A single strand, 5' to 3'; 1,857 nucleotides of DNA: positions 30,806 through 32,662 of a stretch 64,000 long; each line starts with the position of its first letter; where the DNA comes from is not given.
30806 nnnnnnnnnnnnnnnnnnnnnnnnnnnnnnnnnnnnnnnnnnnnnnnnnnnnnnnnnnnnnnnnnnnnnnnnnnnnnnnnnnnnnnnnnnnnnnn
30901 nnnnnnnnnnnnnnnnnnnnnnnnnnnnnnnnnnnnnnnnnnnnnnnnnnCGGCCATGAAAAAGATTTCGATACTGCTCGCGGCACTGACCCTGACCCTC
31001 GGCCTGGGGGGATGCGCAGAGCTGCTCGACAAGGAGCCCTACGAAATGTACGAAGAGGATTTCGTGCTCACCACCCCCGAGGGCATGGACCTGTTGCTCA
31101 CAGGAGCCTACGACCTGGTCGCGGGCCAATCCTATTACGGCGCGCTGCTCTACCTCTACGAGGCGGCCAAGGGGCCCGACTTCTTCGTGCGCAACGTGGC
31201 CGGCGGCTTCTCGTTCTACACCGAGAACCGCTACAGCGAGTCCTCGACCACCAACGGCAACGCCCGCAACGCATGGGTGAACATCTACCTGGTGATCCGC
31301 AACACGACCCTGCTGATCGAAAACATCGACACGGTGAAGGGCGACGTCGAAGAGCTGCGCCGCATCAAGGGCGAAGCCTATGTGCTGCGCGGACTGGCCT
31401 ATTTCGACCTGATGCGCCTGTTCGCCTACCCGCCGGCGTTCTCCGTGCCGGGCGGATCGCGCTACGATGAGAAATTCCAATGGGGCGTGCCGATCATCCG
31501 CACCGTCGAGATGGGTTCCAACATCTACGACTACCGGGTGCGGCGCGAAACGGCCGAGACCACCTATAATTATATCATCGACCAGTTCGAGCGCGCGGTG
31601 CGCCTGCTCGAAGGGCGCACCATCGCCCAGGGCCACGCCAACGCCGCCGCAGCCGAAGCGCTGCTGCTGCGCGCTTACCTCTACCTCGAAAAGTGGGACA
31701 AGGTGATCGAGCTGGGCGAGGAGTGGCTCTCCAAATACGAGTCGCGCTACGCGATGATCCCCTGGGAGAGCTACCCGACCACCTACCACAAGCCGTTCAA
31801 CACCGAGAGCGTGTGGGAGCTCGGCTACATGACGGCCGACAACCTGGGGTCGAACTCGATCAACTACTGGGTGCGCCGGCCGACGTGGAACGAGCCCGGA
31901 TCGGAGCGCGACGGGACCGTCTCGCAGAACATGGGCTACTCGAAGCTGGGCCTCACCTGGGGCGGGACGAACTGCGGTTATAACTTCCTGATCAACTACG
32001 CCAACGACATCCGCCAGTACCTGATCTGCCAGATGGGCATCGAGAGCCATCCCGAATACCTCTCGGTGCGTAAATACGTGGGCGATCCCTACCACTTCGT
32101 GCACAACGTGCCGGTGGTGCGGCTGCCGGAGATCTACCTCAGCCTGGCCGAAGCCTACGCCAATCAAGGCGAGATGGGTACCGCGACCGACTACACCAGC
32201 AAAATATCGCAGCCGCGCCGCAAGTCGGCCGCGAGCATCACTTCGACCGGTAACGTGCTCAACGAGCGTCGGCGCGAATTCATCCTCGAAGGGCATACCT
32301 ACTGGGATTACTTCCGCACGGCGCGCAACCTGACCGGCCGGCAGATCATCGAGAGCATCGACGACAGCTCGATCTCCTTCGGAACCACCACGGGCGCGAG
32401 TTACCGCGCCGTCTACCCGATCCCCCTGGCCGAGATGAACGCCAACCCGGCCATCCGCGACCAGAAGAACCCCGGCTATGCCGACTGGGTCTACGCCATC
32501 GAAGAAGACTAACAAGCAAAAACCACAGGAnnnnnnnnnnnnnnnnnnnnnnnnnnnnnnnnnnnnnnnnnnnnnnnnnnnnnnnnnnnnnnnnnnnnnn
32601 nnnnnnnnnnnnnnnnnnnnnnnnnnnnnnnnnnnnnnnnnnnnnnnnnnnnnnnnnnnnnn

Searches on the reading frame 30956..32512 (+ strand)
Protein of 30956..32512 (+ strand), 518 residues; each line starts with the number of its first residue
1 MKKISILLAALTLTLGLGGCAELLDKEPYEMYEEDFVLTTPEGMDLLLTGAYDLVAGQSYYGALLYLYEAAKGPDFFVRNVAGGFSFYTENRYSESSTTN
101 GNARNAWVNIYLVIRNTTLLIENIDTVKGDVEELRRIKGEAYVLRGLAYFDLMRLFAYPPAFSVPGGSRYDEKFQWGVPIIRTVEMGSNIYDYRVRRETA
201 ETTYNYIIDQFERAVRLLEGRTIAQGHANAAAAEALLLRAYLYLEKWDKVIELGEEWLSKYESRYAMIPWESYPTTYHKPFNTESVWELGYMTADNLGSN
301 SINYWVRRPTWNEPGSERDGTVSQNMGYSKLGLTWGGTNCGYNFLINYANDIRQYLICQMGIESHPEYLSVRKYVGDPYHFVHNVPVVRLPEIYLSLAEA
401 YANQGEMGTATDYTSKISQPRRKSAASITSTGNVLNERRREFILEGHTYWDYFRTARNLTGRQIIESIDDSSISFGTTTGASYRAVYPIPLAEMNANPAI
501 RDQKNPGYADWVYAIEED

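Call 11: search_protein_families(library=pfam, proteins=[window:30956-32512:+], max_evalue=0.001)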
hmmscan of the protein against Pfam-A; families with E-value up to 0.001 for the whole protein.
window:30956-32512:+ (518 aa): 2 families
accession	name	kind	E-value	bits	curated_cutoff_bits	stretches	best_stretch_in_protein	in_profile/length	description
PF14322.12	SusD-like_3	-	7.7e-22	78.9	27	1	24-242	3-191/191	Starch-binding associating with outer membrane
PF07980.17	SusD_RagB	-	2.4e-14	54.1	23.1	1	383-508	154-297/297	SusD family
